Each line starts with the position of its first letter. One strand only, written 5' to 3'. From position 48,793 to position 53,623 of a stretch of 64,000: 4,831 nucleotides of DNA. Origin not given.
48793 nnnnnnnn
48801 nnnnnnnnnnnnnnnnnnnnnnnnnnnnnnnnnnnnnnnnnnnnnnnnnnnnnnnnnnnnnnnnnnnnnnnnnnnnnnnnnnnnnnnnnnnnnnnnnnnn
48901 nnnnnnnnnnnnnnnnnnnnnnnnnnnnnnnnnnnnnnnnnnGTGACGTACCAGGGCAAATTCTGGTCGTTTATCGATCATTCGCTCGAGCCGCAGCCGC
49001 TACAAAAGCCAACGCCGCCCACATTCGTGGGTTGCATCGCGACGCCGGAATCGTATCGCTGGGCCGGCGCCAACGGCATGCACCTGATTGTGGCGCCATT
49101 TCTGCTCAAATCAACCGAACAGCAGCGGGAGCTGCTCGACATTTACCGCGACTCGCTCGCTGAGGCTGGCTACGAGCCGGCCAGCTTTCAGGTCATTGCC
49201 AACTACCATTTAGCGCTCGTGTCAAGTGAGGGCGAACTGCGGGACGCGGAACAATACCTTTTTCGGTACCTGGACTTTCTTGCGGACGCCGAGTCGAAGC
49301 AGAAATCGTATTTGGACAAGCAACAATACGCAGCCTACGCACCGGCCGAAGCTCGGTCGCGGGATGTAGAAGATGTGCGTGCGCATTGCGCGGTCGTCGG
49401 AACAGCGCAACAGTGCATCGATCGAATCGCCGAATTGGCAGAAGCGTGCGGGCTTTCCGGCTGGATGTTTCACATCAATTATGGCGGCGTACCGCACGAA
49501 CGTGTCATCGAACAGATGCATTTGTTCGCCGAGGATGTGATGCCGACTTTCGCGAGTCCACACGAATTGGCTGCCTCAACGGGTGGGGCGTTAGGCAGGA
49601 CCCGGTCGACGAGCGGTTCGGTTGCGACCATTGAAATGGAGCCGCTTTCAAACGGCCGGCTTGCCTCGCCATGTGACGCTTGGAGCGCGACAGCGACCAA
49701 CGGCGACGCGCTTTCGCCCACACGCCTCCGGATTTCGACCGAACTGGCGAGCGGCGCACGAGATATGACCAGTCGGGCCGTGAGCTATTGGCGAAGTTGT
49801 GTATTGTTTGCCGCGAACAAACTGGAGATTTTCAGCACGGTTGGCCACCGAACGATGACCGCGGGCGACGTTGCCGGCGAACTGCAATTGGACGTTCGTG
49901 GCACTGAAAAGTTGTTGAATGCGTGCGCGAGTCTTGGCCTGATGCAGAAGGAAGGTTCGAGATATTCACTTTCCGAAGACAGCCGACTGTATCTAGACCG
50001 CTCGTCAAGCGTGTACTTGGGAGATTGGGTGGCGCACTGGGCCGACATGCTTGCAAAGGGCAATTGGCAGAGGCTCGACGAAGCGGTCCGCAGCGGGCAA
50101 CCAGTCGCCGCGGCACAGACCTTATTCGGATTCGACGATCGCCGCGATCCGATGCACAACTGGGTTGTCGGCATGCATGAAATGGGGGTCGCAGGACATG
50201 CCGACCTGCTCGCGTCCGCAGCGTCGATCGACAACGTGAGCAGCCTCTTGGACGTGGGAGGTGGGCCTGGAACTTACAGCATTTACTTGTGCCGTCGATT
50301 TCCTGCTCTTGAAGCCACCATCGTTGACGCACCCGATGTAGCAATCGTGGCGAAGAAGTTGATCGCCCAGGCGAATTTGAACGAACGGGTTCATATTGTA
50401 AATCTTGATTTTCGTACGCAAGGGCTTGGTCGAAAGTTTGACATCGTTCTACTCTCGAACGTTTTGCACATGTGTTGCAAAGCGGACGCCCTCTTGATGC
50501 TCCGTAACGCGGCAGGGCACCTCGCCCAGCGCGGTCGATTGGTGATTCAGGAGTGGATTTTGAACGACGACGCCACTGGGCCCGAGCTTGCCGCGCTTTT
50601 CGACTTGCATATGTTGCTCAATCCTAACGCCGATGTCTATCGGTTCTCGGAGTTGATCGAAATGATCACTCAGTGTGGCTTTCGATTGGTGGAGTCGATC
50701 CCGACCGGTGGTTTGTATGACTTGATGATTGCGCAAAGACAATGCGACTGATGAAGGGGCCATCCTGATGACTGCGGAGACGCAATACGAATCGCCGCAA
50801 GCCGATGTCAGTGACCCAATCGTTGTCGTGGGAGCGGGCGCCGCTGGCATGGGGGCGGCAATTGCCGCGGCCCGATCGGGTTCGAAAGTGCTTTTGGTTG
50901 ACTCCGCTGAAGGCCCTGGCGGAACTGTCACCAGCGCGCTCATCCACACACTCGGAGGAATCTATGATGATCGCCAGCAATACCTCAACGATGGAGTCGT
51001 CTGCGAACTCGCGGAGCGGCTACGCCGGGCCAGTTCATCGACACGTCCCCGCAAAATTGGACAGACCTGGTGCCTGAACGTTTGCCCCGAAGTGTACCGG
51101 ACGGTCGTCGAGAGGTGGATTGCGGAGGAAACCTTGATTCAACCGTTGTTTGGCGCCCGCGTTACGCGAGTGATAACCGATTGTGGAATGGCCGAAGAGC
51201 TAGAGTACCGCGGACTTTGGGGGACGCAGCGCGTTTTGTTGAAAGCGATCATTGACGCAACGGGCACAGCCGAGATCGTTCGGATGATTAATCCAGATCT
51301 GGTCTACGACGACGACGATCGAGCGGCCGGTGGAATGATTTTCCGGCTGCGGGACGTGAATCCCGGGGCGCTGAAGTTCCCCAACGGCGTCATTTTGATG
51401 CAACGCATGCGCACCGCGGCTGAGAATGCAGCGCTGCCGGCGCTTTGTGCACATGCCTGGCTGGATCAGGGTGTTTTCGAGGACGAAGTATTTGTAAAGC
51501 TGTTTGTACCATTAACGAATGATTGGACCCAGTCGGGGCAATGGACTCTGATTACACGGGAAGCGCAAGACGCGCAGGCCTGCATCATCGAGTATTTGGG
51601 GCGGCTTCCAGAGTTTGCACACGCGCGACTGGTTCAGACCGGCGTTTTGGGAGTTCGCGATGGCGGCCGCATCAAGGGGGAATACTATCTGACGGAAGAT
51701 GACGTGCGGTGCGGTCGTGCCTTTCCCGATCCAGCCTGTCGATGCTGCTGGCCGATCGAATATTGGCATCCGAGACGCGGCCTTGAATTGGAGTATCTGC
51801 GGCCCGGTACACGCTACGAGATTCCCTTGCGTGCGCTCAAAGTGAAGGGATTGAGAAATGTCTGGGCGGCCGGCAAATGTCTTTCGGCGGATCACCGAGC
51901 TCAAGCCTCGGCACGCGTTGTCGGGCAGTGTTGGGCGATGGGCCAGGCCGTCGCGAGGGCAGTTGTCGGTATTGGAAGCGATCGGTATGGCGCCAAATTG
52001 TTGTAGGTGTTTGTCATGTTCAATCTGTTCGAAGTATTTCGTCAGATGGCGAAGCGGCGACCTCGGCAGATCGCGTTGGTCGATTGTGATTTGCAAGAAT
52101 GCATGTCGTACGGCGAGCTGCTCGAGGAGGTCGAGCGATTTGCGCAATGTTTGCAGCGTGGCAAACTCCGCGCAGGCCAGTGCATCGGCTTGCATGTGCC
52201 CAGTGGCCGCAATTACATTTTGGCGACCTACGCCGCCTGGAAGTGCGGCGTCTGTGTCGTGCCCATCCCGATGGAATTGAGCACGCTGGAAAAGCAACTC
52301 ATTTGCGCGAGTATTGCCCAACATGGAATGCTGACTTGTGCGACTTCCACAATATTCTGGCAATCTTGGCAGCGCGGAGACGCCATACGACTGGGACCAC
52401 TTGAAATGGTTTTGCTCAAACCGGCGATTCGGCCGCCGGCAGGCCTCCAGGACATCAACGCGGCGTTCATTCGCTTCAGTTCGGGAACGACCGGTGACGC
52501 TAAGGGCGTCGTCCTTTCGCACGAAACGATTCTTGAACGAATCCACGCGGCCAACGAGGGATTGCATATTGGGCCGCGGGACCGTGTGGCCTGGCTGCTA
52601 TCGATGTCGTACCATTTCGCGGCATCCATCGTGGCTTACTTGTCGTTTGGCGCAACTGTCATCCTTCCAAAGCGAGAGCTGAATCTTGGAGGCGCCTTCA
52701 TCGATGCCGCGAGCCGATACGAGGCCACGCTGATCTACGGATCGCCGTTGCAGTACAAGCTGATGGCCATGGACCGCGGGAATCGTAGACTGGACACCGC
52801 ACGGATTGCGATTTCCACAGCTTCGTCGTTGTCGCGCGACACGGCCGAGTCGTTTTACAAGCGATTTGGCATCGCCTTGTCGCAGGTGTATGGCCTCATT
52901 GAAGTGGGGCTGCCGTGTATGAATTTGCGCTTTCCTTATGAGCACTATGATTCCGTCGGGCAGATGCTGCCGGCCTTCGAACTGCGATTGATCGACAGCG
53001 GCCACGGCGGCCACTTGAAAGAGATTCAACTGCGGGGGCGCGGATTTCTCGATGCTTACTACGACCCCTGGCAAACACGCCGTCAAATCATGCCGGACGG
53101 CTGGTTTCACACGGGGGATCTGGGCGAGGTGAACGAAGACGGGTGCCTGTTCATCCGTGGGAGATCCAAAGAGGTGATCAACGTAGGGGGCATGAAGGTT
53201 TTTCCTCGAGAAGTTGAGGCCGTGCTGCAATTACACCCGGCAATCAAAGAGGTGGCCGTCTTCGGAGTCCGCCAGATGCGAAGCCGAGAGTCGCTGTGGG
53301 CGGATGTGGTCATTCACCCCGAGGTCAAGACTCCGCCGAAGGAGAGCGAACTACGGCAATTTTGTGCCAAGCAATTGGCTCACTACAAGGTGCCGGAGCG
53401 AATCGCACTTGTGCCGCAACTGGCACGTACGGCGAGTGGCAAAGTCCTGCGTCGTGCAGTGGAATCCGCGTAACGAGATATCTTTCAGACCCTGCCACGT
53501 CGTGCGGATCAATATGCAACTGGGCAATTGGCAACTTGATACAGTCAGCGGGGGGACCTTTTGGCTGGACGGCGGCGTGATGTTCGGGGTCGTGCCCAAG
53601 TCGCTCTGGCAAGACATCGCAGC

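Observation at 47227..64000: Non-canonical PUFA-synthase-like (iterative type I PKS/FAS) lipid cluster with reductive-release and tailoring genes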

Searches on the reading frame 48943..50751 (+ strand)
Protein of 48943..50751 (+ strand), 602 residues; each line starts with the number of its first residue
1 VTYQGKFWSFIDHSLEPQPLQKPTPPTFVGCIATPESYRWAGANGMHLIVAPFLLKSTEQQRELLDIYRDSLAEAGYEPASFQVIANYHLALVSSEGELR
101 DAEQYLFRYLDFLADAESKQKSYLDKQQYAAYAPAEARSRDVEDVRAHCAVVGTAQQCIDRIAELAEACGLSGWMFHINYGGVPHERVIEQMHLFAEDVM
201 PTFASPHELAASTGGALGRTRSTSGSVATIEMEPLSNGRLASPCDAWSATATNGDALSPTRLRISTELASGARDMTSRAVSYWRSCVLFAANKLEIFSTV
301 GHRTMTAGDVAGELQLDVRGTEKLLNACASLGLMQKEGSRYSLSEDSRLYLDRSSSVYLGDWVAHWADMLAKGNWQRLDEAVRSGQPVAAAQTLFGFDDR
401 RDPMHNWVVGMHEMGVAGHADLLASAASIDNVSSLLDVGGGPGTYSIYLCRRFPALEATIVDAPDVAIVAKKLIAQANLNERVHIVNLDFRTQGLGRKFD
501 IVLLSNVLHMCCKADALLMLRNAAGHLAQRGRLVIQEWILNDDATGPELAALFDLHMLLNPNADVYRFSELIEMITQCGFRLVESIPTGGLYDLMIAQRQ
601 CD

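Call 4: search_protein_families(library=pfam, proteins=[window:48943-50751:+], max_evalue=0.01)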
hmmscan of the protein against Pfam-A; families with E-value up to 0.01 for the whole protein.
window:48943-50751:+ (602 aa): 9 families
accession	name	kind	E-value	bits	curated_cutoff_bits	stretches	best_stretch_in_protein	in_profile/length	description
PF00891.24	Methyltransf_2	-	2.6e-21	76.4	22.3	1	375-581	1-210/210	O-methyltransferase domain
PF00296.26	Bac_luciferase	-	1.2e-15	58.2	27.9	1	2-168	144-310/314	Luciferase-like monooxygenase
PF08100.18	Dimerisation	-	2.6e-13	50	25.6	1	279-352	13-92/93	O-methyltransferase dimerisation domain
PF08242.18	Methyltransf_12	-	2.7e-12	47.7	30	1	436-533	1-98/98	Methyltransferase domain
PF13649.12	Methyltransf_25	-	9.3e-09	36.3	27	1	436-531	2-97/97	Methyltransferase domain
PF13489.12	Methyltransf_23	-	1.1e-08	35.4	27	1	424-584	14-163/164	Methyltransferase domain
PF05175.20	MTS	-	4e-07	30.3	23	1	423-535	23-138/170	Methyltransferase small domain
PF08241.18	Methyltransf_11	-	7.2e-07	30.2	21.2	1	436-535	1-95/95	Methyltransferase domain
PF06080.18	DUF938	-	3e-05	24.3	27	1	429-581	22-184/202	Protein of unknown function (DUF938)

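Call 15: search_protein_families(library=ncbifam, proteins=[window:48943-50751:+], max_evalue=0.01)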
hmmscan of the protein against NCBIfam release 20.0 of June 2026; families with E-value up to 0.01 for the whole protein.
window:48943-50751:+ (602 aa): 26 families (the best 25 are shown)
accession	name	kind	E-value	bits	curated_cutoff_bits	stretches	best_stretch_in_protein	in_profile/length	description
TIGR02716.1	C20_methyl_CrtF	equivalog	2.8e-19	69.3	276.1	1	287-543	6-260/306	bacteriochlorophyllide d C-20 methyltransferase BchU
NF053543.1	FlxJ_fam_MTase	equivalog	1.1e-14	54.2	560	1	287-586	32-338/352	FlxJ family methyltransferase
TIGR04020.1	seco_metab_LLM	subfamily_domain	4.6e-11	42.4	244.45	1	14-194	155-336/341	MupA/Atu3671 family FMN-dependent luciferase-like monooxygenase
TIGR03858.1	LLM_2I7G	subfamily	9.6e-11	41.2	462.25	1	2-202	148-335/337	Atu2307/SP_0267 family LLM class monooxygenase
TIGR04036.1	LLM_CE1758_fam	subfamily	3.1e-10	39.4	479.1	1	3-204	151-332/355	CE1758 family FMN-dependent luciferase-like monooxygenase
TIGR04543.1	ketoArg_3Met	equivalog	2.3e-06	26.9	425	1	430-509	148-231/336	2-ketoarginine methyltransferase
NF043040.1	corrin_prot_MT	hypoth_equivalog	1.1e-05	25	180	1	431-540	41-152/216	corrinoid protein-associated methyltransferase CpaM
TIGR03619.1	F420_Rv2161c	subfamily_domain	1.4e-05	24.8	166.9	1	2-92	136-218/247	TIGR03619 family F420-dependent LLM class oxidoreductase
TIGR03558.1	oxido_grp_1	subfamily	1.6e-05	24.3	166.95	1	15-179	151-308/325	MsnO8 family LLM class oxidoreductase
TIGR03533.1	L3_gln_methyl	equivalog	3.1e-05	23.4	229.7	1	428-503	118-194/284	50S ribosomal protein L3 N(5)-glutamine methyltransferase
NF008405.0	PRK11207.1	equivalog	0.00014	21.4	218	1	417-510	17-107/198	tellurite resistance methyltransferase TehB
NF007023.0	PRK09489.1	equivalog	0.00026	20.3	295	1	420-535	185-301/342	16S rRNA (guanine(1207)-N(2))-methyltransferase RsmC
NF052254.1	luciferase_Alph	exception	0.00036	19.8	600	1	5-204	148-351/354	luciferase subunit alpha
NF006138.0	PRK08287.1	equivalog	0.00042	20.2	210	1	428-543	28-136/189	decarboxylating cobalt-precorrin-6B (C(15))-methyltransferase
NF008992.0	PRK12335.1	equivalog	0.00078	18.7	303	1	418-516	110-203/289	SAM-dependent methyltransferase TehB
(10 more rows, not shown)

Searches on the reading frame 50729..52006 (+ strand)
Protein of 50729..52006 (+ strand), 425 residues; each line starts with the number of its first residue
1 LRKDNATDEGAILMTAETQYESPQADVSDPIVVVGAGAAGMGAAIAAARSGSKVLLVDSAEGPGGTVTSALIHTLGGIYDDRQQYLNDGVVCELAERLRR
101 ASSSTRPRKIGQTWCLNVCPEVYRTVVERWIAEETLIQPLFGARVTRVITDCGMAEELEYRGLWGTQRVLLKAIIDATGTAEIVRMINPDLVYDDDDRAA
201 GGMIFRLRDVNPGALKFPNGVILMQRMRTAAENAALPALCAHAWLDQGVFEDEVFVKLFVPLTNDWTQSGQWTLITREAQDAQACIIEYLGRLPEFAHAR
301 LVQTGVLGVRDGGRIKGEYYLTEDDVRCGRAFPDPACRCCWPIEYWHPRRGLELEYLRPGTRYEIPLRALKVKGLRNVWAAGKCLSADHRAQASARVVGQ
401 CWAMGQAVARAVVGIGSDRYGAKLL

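Call 4: search_protein_families(library=pfam, proteins=[window:50729-52006:+], max_evalue=0.01)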
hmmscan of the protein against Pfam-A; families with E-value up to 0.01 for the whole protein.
window:50729-52006:+ (425 aa): 8 families
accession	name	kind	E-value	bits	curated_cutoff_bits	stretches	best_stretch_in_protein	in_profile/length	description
PF12831.13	FAD_oxidored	-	4.1e-65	221.1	27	1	31-411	2-393/416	FAD dependent oxidoreductase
PF13450.12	NAD_binding_8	-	5.9e-08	33.3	21.9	1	33-70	1-38/68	NAD(P)-binding Rossmann-like domain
PF00890.30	FAD_binding_2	-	1.4e-06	28.2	20.4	1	31-68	2-39/414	FAD binding domain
PF07992.20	Pyr_redox_2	-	2.3e-06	27.7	26.1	1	31-125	3-58/291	Pyridine nucleotide-disulphide oxidoreductase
PF03486.20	HI0933_like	-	1.6e-05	25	50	1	31-64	3-36/244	HI0933-like protein Rossmann domain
PF01266.30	DAO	-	3.5e-05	23.9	27.9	1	31-73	2-47/353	FAD dependent oxidoreductase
PF01134.28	GIDA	-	3.9e-05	23.3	22.1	1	31-58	2-29/391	Glucose inhibited division protein A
PF01946.23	Thi4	-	0.0063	16.2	26.2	0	30-67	19-57/235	Thi4 family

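Call 15: search_protein_families(library=ncbifam, proteins=[window:50729-52006:+], max_evalue=0.01)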
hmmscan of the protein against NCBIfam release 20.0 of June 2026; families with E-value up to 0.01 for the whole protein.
window:50729-52006:+ (425 aa): 62 families (the best 25 are shown)
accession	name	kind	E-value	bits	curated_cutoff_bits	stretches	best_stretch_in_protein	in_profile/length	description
TIGR01372.1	soxA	subfamily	1.3e-08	33.2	1164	1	31-77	171-216/996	sarcosine oxidase subunit alpha family protein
NF005511.0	PRK07121.1-4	equivalog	2.2e-08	33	466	1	24-77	16-69/553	FAD-binding protein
NF009477.0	PRK12843.1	equivalog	4.4e-08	32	758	1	22-68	10-56/578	FAD-dependent oxidoreductase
TIGR03997.1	mycofact_OYE_2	equivalog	1e-07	30.8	793.15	1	23-71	374-422/645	mycofactocin system FadH/OYE family oxidoreductase 2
NF005510.0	PRK07121.1-3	subfamily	1.2e-07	30.9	481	1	22-68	16-62/492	FAD-binding protein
NF005882.1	PRK07843.1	equivalog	1.8e-06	26.7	788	1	31-67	4-40/547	3-oxosteroid 1-dehydrogenase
NF006130.0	PRK08274.1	equivalog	2.1e-06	26.8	369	1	31-62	8-39/467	FAD-dependent tricarballylate dehydrogenase TcuA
NF009476.0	PRK12839.1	equivalog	5.8e-06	24.7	940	1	30-68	10-48/572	FAD-dependent oxidoreductase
TIGR03467.1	HpnE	equivalog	7.7e-06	25.5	283.05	1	31-76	1-46/430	hydroxysqualene dehydroxylase HpnE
NF004789.0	PRK06134.1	subfamily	1.1e-05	24.2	747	1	25-69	9-53/581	FAD-dependent oxidoreductase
NF003585.0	PRK05249.1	equivalog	1.8e-05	23.5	465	1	31-68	9-46/464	Si-specific NAD(P)(+) transhydrogenase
NF009410.0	PRK12771.1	subfamily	2.2e-05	23.2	516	1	15-67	125-177/566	NAD(P)-binding protein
NF053677.1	Desat2ChcC2Cyan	equivalog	3.1e-05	22.5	900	1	31-67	3-39/558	4-oxocyclohex-2-ene-1-carboxylate 5-dehydrogenase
TIGR03315.1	Se_ygfK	equivalog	3.5e-05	21.4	835.3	1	17-69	525-578/1012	putative selenate reductase subunit YgfK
NF005508.0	PRK07121.1-1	equivalog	3.9e-05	22.4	537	1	31-72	23-64/497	FAD-binding protein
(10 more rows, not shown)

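Call 49: find_related_loci(query=window:50768-52003:+, collection=metagenome_contigs, flank=10000)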
Query window:50768-52003:+ (412 aa) in metagenome_contigs; peptide patterns used: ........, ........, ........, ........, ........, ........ (x = any residue, [..] = any of these).
29 stretches matched a pattern; 15 encode a relative of the query (tblastn E <= 1e-3); 15 distinct loci.
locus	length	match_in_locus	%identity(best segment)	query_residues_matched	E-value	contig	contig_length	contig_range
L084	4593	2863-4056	58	5-402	3e-148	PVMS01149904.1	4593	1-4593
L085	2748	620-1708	60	41-403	2e-150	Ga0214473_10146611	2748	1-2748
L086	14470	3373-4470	59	40-405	2e-140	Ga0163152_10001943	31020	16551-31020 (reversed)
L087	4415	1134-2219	58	41-402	8e-139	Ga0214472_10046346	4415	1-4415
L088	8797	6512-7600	54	36-399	2e-120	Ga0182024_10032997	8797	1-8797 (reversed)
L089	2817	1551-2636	52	40-403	2e-123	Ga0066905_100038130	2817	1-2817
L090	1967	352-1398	53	41-389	3e-121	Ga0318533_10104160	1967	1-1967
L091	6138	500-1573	49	41-398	4e-113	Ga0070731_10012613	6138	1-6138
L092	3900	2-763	67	145-398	3e-113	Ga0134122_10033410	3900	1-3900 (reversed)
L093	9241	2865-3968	47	36-407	1e-111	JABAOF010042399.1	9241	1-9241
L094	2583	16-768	63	152-402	2e-111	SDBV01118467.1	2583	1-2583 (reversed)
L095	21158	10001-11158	43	19-401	6e-101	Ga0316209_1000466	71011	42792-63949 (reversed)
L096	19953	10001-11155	50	10-394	2e-116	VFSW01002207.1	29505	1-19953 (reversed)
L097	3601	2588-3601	41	18-352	2e-81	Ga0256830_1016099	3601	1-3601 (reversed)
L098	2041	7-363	75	281-399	1e-59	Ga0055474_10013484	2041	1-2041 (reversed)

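Call 53: search_protein_families(library=pfam, proteins=[L086:6944-9253:+, L086:302-760:+], max_evalue=0.001)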
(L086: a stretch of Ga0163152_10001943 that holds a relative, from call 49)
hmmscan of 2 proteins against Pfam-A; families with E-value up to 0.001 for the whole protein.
L086:6944-9253:+ (770 aa): 1 family
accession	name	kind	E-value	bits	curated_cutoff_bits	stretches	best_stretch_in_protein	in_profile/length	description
PF03176.21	MMPL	-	2.1e-24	86.5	20.5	2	136-394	75-331/333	MMPL family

L086:302-760:+ (153 aa): 0 families

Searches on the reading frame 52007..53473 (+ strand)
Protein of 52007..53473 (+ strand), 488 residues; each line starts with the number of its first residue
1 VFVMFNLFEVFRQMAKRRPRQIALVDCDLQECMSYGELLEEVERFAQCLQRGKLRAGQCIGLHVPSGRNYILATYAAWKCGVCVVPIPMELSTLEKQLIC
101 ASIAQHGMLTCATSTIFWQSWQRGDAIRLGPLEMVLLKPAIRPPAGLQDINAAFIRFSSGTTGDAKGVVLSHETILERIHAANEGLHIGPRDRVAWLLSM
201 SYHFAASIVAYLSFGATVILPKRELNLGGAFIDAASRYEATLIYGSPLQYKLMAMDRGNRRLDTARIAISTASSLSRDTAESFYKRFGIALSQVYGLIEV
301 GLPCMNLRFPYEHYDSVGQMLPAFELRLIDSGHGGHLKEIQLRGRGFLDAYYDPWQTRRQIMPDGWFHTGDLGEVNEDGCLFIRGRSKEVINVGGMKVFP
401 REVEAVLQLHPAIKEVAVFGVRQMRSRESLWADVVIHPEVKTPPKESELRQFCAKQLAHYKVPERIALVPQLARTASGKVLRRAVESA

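Call 4: search_protein_families(library=pfam, proteins=[window:52007-53473:+], max_evalue=0.01)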
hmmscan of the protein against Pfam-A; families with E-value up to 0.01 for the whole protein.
window:52007-53473:+ (488 aa): 2 families
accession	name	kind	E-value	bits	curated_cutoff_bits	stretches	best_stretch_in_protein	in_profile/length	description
PF00501.34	AMP-binding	-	8e-44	150.4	29.9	1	11-345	1-377/384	AMP-binding enzyme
PF13193.12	AMP-binding_C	-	7.8e-16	59.2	24.5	1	402-479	1-76/76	AMP-binding enzyme C-terminal domain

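Call 15: search_protein_families(library=ncbifam, proteins=[window:52007-53473:+], max_evalue=0.01)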
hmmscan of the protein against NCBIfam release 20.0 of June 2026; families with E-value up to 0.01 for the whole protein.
window:52007-53473:+ (488 aa): 107 families (the best 25 are shown)
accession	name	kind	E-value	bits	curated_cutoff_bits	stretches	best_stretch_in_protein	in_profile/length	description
NF004837.0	PRK06187.1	subfamily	1.4e-73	248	476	2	150-485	170-518/531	long-chain-fatty-acid--CoA ligase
NF004511.1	PRK05852.1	equivalog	2e-60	204.9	650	1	8-486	2-501/505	FadD7 family fatty acid--CoA ligase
NF009233.0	PRK12583.1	subfamily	8.9e-56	189.4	832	2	147-482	198-543/558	fatty acid CoA ligase family protein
NF005801.1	PRK07656.1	equivalog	1.5e-54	185.5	657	2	152-484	166-498/500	FadD3 family acyl-CoA ligase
NF004114.0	PRK05605.1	equivalog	1e-53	182.6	766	2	151-486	222-566/575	long-chain-fatty-acid--CoA ligase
NF006182.0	PRK08316.1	subfamily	1.3e-50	172.3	663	1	9-485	15-513/523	fatty acyl-CoA synthetase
NF005702.0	PRK07514.1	subfamily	3.8e-49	167.4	558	1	6-483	4-494/506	malonyl-CoA synthase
NF002966.0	PRK03640.1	equivalog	4.4e-49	167.4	556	1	12-486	9-477/483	o-succinylbenzoate--CoA ligase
TIGR01923.1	menE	equivalog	1.3e-48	165.9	330.15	1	34-485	1-442/442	o-succinylbenzoate--CoA ligase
NF006181.0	PRK08314.1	subfamily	1.5e-48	165.4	705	2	151-485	205-550/563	long-chain-fatty-acid--CoA ligase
NF005676.0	PRK07470.1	equivalog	2.9e-47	161.5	774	1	5-486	20-526/544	acyl-CoA synthetase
NF005858.0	PRK07787.1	subfamily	2.3e-45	154.9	575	1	33-486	27-469/471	acyl-CoA synthetase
NF006523.0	PRK08974.1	equivalog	2.9e-45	154.4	884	1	149-485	205-549/561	long-chain-fatty-acid--CoA ligase FadD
NF004822.0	PRK06178.1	equivalog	2.5e-44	151.8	782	2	335-484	416-562/571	acyl-CoA synthetase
NF052269.1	Staph_lig_FadD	equivalog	2.8e-44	151.3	650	2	150-486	150-490/499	long-chain-fatty-acid--CoA ligase FadD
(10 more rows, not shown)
